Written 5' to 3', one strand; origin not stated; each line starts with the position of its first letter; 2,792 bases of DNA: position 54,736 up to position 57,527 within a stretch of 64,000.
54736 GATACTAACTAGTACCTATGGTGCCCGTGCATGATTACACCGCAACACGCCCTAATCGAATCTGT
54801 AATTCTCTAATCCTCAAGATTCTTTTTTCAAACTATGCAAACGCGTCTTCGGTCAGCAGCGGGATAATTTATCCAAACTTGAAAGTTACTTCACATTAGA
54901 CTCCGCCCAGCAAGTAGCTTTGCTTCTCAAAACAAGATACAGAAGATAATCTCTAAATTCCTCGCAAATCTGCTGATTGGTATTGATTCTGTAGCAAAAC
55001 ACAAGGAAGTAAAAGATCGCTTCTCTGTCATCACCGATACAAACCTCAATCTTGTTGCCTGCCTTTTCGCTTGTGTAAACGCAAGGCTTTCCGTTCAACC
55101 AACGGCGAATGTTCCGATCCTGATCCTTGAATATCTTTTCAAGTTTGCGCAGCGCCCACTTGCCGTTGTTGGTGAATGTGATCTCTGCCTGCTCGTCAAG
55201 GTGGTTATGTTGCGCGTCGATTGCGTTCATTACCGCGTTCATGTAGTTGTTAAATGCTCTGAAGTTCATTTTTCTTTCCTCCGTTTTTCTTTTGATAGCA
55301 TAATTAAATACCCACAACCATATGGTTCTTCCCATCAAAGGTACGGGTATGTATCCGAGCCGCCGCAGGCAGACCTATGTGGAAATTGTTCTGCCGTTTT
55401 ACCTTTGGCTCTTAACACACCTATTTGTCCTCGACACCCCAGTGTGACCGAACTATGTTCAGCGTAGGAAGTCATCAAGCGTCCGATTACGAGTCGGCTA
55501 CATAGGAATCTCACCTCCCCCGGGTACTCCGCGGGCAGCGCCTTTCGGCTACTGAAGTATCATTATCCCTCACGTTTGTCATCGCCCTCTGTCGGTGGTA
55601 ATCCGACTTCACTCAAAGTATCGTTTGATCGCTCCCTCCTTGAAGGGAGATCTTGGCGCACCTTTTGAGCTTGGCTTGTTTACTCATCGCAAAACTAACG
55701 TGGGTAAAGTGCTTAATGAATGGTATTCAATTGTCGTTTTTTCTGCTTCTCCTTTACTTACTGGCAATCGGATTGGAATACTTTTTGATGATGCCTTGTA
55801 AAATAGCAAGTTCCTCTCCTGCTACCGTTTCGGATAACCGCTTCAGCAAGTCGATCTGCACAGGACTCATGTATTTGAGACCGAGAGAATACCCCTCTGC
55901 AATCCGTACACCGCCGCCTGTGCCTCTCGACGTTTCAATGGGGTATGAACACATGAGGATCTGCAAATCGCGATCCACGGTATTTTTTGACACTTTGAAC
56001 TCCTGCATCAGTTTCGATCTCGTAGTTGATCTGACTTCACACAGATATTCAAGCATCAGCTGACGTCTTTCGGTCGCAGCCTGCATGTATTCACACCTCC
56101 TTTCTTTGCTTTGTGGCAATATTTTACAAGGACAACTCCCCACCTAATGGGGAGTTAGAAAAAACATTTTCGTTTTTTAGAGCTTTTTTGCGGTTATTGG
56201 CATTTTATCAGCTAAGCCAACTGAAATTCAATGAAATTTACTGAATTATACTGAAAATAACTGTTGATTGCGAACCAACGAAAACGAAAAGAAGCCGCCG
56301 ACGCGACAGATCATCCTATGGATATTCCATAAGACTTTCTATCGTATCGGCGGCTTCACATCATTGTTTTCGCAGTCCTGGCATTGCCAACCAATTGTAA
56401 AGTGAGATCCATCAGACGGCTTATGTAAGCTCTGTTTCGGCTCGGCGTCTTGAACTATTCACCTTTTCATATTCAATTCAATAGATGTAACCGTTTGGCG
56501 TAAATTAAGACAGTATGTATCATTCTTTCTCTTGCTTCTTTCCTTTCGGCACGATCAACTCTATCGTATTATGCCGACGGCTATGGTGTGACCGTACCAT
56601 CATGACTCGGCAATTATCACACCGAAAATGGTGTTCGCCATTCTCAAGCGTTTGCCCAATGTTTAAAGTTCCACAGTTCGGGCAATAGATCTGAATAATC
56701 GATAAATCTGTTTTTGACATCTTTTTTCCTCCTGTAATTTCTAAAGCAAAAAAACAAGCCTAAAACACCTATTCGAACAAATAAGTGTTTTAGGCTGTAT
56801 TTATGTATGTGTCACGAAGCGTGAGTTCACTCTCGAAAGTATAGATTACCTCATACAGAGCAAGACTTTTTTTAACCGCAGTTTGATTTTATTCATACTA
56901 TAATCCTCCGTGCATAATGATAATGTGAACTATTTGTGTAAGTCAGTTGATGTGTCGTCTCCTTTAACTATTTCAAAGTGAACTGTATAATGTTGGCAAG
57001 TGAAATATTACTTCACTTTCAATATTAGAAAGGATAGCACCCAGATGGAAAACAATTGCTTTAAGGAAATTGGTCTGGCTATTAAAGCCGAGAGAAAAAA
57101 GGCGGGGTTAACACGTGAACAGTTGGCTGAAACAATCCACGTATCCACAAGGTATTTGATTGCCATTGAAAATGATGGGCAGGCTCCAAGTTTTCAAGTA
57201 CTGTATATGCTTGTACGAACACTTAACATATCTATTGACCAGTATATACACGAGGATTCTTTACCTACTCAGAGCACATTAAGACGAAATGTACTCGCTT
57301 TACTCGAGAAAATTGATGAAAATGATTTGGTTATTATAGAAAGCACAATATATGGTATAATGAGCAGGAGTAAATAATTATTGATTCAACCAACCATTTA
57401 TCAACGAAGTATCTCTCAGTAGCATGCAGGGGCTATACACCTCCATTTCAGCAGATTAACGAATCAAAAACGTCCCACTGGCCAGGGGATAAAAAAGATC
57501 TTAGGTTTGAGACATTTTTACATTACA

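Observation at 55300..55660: About 360-nt ORF-free, GC-enriched, helix-dense region inside the recombinase element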

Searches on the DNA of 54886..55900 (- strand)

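Call 4: search_rna_families(source=window, start=55100, end=55900, threshold=evalue, max_evalue=10, show_alignments=4)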
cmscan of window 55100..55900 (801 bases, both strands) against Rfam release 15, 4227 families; matches with E-value up to 10: 3.
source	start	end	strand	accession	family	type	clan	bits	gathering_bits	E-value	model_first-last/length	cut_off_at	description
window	55500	55566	-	RF02913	pemK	Cis-reg;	-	70.1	34.8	1.7e-12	1-61/61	no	pemK RNA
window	55467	55564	-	RF03082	dinG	Gene; sRNA;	-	26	46.9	0.037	1-87/87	no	dinG RNA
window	55632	55649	+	RF02977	THF-II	Cis-reg;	-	15.1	41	5.4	13-30/39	no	THF-II riboswitch (folE RNA)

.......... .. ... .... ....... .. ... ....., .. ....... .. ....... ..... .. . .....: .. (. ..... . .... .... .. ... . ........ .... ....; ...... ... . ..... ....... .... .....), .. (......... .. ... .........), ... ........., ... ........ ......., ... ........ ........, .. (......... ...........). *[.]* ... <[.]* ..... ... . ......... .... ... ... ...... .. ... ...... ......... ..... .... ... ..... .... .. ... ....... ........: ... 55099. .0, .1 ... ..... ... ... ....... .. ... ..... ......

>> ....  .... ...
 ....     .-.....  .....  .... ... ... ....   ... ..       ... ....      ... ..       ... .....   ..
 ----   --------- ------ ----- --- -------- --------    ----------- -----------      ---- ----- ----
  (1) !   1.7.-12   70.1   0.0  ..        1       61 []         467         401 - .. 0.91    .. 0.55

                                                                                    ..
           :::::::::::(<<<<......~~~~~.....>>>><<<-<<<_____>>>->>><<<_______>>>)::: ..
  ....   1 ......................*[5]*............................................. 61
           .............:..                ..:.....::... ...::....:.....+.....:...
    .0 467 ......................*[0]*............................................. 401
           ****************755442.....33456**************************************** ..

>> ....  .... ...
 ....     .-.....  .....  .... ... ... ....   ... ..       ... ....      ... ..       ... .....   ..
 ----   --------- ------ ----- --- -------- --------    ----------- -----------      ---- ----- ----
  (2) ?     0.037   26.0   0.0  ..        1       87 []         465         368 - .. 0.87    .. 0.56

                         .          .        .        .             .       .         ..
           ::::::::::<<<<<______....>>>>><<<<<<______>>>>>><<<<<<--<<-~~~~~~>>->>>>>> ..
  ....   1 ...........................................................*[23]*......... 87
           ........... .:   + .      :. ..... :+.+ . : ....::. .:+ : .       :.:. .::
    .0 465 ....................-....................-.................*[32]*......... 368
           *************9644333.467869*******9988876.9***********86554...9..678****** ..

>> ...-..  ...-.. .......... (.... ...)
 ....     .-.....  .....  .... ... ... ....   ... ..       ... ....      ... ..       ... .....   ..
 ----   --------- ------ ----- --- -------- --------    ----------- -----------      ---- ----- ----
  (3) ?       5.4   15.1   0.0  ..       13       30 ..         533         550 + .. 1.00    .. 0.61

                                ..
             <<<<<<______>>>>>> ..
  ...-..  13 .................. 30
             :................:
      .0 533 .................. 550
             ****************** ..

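Call 14: search_dna_similar(query=window:55270-55753:-, collection=plasmids, mode=distant, max_rows=30)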
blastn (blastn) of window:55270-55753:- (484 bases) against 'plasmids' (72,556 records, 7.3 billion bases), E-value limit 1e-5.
Records with a match: 1; places in all: 1; records where one place covers at least 80% of the query: 0.
Best place of each record, by identity: 80-90% 1.
By first word of the organism name: Subdoligranulum 1.
By predicted mobility (MOB-suite, as given by PLSDB): non-mobilizable 1.
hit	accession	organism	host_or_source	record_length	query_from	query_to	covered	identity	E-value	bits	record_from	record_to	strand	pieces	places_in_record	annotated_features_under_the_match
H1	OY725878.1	Subdoligranulum variabile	-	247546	219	288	14%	82.9%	3e-10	73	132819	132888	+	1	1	record has no annotation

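Call 15: search_dna_similar(query=window:55270-55753:-, collection=phages, mode=distant, max_rows=30)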
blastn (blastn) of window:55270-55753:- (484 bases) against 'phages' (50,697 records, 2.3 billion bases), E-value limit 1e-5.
Records with a match: 1; places in all: 1; records where one place covers at least 80% of the query: 0.
Best place of each record, by identity: 60-80% 1.
By first word of the organism name: Bacteriophage 1.
By host as written in the record: - 1.
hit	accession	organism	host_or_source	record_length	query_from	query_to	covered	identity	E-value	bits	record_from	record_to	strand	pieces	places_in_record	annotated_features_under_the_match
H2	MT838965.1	Bacteriophage sp.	human fecal samples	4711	95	253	33%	77.0%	1e-20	105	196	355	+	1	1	record has no annotation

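Call 17: search_rna_families(sources=[L001, L002], threshold=gathering)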
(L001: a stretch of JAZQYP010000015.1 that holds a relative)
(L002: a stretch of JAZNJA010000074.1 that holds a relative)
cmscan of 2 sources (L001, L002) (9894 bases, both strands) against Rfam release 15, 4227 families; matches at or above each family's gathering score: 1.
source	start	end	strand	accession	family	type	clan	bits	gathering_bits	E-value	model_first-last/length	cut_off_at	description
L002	2700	2766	+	RF02913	pemK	Cis-reg;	-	67.6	34.8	7.8e-11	1-61/61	no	pemK RNA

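Call 19: get_annotated_region(hit=H2, flank=3000)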
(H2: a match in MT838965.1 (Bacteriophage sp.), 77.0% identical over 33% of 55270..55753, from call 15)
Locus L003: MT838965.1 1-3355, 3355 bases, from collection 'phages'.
description: UNVERIFIED: Bacteriophage sp. clone scaffold_9242 genomic sequence.
organism: Bacteriophage sp. (NCBI taxid 38018)
taxonomy: Viruses
host: -; source: human fecal samples; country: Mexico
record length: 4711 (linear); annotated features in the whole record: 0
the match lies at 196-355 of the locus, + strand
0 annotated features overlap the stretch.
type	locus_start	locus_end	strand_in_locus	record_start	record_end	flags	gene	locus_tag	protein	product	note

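Call 20: get_annotated_region(hit=H1, flank=3000)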
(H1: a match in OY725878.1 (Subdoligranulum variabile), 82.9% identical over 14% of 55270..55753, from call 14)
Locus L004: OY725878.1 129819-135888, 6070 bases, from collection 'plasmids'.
description: Subdoligranulum variabile strain Subdoligranulum variabile TSDC17.2-1.1 genome assembly, plasmid: 44
organism: Subdoligranulum variabile (NCBI taxid 214851)
taxonomy: Bacteria; Bacillota; Clostridia; Eubacteriales; Oscillospiraceae; Subdoligranulum; Subdoligranulum variabile
host: -; source: -; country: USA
typing (MOB-suite, as given by PLSDB): non-mobilizable
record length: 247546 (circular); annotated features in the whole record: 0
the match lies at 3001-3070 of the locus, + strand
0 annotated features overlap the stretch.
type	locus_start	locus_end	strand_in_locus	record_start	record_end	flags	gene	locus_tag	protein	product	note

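Call 21: search_rna_families(sources=[L003, L004], threshold=gathering)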
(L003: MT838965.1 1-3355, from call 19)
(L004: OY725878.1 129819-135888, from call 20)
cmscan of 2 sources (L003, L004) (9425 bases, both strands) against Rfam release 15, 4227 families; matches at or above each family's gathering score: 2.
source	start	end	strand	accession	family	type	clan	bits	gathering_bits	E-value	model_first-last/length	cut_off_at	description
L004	2979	3036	+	RF02913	pemK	Cis-reg;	-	66.5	34.8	1.3e-10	1-61/61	no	pemK RNA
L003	291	356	+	RF02913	pemK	Cis-reg;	-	58.1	34.8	1.1e-08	1-61/61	no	pemK RNA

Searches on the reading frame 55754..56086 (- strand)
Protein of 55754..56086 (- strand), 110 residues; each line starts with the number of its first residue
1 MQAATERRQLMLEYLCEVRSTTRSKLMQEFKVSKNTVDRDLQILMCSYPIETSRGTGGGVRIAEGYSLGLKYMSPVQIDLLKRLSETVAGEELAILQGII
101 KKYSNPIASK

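Call 7: search_protein_families(library=pfam, proteins=[window:55754-56086:-], max_evalue=0.01)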
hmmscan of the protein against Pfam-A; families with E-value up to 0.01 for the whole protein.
window:55754-56086:- (110 aa): 6 families
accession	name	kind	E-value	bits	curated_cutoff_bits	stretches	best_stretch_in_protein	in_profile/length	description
PF08220.18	HTH_DeoR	-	4.1e-08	33.3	21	1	7-55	1-49/57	DeoR-like helix-turn-helix domain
PF08279.18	HTH_11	-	8.1e-08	32.5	25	1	7-57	1-53/55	HTH domain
PF25213.1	HVO_A0261_N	-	0.00026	21.3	35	1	3-44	8-48/86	HVO_A0261 N-terminal domain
PF01022.26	HTH_5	-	0.0012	19.2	22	1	6-45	2-40/47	Bacterial regulatory protein, arsR family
PF19187.6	HTH_PafC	-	0.007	16.6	32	0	11-47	9-45/115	PafC helix-turn-helix domain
PF12116.14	SpoIIID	-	0.0072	16.9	27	0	6-41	6-40/82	Stage III sporulation protein D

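Call 55: search_protein_families(library=ncbifam, proteins=[window:55754-56086:-], max_evalue=0.01)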
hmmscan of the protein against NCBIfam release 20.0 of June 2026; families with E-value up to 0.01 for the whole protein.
window:55754-56086:- (110 aa): 4 families
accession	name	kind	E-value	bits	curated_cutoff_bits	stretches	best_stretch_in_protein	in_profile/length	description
NF041397.1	TranRegGlpR_Halo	equivalog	0.00028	20.6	300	1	5-55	4-54/253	HTH-type transcriptional regulator GlpR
NF007720.0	PRK10411.1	equivalog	0.0011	18.3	259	1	5-46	3-44/243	L-fucose operon activator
NF007753.1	PRK10434.1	equivalog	0.0038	16.8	350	1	5-47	4-46/253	glucitol operon DNA-binding transcriptional repressor SrlR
TIGR02018.2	his_ut_repres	equivalog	0.0095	15.3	220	0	24-61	27-64/226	histidine utilization transcriptional repressor HutC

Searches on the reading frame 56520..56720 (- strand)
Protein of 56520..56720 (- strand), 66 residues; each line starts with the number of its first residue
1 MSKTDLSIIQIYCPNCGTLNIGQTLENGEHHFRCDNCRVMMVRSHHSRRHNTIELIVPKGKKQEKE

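Call 7: search_protein_families(library=pfam, proteins=[window:56520-56720:-], max_evalue=0.01)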
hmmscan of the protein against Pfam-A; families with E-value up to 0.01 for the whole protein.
window:56520-56720:- (66 aa): 10 families
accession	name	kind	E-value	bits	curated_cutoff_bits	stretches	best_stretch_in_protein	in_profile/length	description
PF22289.1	DmmA-like_C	-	1.4e-05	25.4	27.4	1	10-51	1-39/44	Dimethylamine monooxygenase subunit DmmA-like, C-terminal domain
PF07754.17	HVO_2753_ZBP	-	0.00013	22.2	33.2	0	28-52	13-38/46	Small zinc finger protein HVO_2753-like, Zn-binding pocket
PF10122.14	Zn_ribbon_Com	-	0.00092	19.1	22.9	1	8-20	22-34/52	Mu-like prophage protein Com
PF13248.11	Zn_ribbon_3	-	0.001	18.9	27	0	11-20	3-11/26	zinc-ribbon domain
PF25206.1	DUF7836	-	0.0012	19.1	26.7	1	7-41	4-40/59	Domain of unknown function (DUF7836)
PF10058.14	Zn_ribbon_10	-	0.0027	17.9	24.2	0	3-20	37-54/54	ER junction formation factor lunapark, zinc ribbon finger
PF13453.11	Zn_ribbon_TFIIB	-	0.0028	17.4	22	1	13-38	2-26/41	Transcription factor zinc-finger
PF19769.4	CPxCG_zf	-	0.0052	17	27.2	1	13-65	1-57/183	CPxCG-related zinc finger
PF22747.2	Zn_ribbon_DUF2089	-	0.0068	16.9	27.6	0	5-18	7-20/32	DUF2089 zinc ribbon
PF02591.20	Zn_ribbon_9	-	0.01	16.4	29.1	0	11-17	24-30/33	C4-type zinc ribbon domain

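Call 55: search_protein_families(library=ncbifam, proteins=[window:56520-56720:-], max_evalue=0.01)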
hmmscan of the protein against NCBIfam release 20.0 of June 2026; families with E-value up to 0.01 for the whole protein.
window:56520-56720:- (66 aa): 4 families
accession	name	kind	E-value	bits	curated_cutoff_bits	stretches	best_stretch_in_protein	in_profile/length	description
NF041259.1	mono_DmmA_fam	domain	1.1e-05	25.6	60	1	4-51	45-91/101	dimethylamine monooxygenase subunit DmmA family protein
NF011481.0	PRK14890.1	equivalog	0.00025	21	61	0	25-51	19-48/61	putative Zn-ribbon RNA-binding protein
NF041913.1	HVO_2142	equivalog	0.0036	17.1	90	1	9-39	10-41/48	HVO_2142 family zinc finger protein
NF011482.0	PRK14892.1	equivalog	0.0049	16.8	109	1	12-40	23-51/101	putative transcription elongation factor Elf1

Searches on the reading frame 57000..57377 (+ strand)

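Call 7: search_protein_families(library=pfam, proteins=[window:57000-57377:+], max_evalue=0.01)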
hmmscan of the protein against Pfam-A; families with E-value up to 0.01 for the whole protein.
window:57000-57377:+ (125 aa): 5 families
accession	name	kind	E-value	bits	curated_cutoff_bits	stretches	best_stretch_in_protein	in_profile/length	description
PF01381.28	HTH_3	-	8.6e-14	51.8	23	1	28-80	1-53/55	Helix-turn-helix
PF12844.13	HTH_19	-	7.4e-10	39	30.2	1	28-84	4-60/64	Helix-turn-helix domain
PF18430.7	DBD_HTH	-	3.7e-07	30.2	25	1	92-121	2-31/35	Putative DNA-binding domain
PF13413.12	HTH_25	-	5e-07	29.9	24.6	1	29-59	3-33/62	Helix-turn-helix domain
PF13560.12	HTH_31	-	5e-06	27.2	27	1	24-77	2-56/64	Helix-turn-helix domain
